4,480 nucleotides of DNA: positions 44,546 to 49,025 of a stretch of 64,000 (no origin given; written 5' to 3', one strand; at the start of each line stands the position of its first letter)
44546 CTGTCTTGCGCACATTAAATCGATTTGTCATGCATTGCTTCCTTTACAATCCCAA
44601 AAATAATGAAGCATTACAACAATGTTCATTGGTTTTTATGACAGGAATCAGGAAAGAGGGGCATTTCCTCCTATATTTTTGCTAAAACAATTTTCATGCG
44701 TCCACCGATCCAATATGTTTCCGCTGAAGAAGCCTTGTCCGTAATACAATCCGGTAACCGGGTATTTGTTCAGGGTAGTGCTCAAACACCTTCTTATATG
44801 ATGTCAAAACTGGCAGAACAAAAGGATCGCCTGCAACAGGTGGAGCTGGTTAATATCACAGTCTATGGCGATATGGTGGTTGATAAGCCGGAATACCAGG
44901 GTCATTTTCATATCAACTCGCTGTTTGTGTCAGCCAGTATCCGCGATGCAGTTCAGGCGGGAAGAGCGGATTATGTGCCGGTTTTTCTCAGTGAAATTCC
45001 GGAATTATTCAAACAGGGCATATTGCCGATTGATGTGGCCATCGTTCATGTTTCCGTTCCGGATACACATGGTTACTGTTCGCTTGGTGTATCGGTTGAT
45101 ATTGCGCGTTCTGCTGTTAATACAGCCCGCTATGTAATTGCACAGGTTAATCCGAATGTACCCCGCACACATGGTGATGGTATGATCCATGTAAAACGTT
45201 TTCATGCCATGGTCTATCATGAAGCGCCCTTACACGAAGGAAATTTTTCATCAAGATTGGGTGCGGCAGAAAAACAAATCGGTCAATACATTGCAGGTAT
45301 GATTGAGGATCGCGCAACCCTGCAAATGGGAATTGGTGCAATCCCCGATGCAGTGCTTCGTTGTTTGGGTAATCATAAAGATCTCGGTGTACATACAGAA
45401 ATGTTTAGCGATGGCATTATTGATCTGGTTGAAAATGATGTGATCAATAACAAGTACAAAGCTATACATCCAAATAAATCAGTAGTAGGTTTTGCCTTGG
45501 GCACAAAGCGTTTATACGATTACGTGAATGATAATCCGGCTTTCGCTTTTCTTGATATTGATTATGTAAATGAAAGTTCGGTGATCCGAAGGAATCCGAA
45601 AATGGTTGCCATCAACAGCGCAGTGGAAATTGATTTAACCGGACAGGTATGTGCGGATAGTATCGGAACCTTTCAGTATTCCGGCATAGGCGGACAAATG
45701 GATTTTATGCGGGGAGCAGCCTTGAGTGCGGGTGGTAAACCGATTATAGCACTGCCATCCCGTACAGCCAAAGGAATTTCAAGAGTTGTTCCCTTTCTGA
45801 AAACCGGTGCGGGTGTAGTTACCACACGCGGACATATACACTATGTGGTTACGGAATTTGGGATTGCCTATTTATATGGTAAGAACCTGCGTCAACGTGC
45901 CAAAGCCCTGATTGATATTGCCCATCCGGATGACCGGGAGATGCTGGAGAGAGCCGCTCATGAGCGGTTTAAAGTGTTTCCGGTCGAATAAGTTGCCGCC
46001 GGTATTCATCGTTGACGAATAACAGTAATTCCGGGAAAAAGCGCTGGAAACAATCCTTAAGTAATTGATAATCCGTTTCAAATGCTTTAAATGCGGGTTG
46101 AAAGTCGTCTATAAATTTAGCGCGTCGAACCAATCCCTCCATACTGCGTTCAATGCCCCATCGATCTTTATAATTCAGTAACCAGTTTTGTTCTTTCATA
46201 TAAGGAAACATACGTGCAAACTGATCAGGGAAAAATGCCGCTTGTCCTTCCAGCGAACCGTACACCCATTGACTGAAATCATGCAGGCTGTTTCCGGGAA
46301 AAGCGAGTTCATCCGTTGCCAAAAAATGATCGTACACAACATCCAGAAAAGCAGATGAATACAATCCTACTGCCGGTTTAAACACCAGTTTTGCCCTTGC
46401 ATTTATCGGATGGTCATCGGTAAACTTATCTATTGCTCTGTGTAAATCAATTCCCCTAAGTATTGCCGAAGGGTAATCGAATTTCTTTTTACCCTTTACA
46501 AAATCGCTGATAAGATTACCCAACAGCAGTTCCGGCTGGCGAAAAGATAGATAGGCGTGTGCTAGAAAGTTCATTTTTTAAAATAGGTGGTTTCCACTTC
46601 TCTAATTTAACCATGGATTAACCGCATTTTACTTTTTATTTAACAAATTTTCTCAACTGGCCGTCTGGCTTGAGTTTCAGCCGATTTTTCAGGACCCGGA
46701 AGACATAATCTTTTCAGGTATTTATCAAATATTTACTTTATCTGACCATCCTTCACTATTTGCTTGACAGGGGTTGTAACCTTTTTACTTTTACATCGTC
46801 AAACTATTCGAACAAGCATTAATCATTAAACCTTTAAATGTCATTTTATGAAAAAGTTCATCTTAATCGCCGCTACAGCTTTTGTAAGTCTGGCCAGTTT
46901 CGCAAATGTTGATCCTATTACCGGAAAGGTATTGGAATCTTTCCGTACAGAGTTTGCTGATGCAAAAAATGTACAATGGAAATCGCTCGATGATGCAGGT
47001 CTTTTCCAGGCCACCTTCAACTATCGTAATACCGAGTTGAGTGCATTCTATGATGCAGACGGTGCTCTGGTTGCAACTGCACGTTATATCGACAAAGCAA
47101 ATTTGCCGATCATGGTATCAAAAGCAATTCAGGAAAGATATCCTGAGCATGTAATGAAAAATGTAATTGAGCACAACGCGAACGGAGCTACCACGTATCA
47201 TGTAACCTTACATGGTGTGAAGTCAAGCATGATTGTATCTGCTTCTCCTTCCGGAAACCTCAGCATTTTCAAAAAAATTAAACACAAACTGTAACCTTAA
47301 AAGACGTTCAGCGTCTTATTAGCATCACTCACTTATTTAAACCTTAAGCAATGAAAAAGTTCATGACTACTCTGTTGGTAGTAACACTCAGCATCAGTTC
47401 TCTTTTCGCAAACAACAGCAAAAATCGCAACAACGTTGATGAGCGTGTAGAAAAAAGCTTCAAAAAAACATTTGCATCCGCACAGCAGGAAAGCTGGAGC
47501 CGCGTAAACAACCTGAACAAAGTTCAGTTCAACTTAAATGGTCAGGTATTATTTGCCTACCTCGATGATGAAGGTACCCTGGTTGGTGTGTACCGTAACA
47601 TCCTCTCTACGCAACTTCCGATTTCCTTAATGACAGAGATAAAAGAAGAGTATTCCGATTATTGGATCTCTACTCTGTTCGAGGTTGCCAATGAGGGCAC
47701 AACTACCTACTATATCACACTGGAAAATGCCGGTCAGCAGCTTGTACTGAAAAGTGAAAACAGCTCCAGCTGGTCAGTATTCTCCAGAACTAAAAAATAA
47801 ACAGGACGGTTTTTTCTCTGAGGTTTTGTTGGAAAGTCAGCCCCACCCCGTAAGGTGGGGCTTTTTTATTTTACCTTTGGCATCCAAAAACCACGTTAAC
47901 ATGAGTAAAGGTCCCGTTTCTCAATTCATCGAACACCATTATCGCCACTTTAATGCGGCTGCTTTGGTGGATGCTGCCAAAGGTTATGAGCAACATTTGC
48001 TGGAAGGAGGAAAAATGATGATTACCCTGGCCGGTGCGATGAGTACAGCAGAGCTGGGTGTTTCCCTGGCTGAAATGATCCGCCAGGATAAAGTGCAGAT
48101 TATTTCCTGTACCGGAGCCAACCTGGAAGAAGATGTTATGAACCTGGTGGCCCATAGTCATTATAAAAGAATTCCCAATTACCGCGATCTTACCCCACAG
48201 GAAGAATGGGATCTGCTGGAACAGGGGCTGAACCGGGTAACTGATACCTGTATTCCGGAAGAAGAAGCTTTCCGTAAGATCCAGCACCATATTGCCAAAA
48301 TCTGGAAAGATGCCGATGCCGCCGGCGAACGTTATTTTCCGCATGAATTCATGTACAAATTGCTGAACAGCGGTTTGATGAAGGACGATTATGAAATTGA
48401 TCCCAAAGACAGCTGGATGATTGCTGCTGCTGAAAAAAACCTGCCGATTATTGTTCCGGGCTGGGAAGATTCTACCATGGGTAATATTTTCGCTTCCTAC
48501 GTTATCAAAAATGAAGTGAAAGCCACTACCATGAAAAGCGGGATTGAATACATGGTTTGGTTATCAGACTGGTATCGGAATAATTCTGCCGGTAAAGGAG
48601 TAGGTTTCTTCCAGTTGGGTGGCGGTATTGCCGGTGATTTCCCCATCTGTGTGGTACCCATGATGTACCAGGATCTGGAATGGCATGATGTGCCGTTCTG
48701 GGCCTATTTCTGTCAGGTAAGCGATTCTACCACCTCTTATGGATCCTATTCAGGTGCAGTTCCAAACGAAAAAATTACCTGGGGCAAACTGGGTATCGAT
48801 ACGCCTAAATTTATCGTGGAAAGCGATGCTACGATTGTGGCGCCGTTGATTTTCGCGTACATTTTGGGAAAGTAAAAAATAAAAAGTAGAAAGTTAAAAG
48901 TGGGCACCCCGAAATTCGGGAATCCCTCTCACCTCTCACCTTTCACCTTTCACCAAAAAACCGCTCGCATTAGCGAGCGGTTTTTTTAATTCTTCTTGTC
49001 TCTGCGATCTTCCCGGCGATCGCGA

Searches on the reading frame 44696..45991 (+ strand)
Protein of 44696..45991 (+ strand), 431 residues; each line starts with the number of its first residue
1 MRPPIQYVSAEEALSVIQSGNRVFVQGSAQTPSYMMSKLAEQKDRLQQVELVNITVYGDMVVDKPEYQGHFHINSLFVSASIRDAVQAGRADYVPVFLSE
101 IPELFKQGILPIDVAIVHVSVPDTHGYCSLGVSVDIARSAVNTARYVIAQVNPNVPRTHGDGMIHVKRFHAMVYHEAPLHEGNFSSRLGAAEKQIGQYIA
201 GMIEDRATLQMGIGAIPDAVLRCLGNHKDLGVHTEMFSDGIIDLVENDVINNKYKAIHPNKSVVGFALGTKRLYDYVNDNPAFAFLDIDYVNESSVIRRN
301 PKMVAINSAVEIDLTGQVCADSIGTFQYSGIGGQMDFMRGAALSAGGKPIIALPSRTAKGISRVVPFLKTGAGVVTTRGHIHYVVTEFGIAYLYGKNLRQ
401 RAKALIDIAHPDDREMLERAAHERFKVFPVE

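Call 10: search_protein_families(library=pfam, proteins=[window:44696-45991:+])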
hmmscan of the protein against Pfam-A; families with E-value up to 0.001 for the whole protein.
window:44696-45991:+ (431 aa): 2 families
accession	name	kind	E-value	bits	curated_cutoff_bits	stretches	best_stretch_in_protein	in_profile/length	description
PF13336.12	AcetylCoA_hyd_C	-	3e-65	219.3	23.7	1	269-421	1-154/154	Acetyl-CoA hydrolase/transferase C-terminal domain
PF02550.21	AcetylCoA_hydro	-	1.6e-26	94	24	1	9-175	11-189/198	Acetyl-CoA hydrolase/transferase N-terminal domain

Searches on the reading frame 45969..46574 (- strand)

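Call 64: search_protein_families(library=pfam, proteins=[window:45969-46574:-], max_evalue=0.0001)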
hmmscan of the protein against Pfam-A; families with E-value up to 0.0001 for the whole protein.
window:45969-46574:- (201 aa): 1 family
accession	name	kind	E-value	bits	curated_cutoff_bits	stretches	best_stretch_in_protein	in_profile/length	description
PF04336.18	ACP_PD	-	9.4e-61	205.5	27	1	1-183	1-183/183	Acyl carrier protein phosphodiesterase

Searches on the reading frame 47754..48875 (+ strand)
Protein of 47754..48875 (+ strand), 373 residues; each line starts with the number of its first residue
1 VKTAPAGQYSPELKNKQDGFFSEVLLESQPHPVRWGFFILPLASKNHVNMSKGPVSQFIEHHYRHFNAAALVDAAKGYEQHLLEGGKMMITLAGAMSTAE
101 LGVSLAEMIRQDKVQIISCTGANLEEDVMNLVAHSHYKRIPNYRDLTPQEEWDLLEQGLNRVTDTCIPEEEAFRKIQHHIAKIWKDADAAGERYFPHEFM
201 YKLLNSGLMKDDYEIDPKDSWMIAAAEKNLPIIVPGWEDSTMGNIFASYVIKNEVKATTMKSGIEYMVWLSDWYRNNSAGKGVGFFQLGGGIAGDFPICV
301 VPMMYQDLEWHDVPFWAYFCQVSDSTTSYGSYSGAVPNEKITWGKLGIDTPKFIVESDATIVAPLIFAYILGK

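Call 10: search_protein_families(library=pfam, proteins=[window:47754-48875:+])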
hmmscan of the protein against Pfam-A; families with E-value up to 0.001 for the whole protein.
window:47754-48875:+ (373 aa): 1 family
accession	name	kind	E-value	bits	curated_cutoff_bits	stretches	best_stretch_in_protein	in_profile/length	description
PF01916.23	DS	-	3e-40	138.8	27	1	66-369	11-287/288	Deoxyhypusine synthase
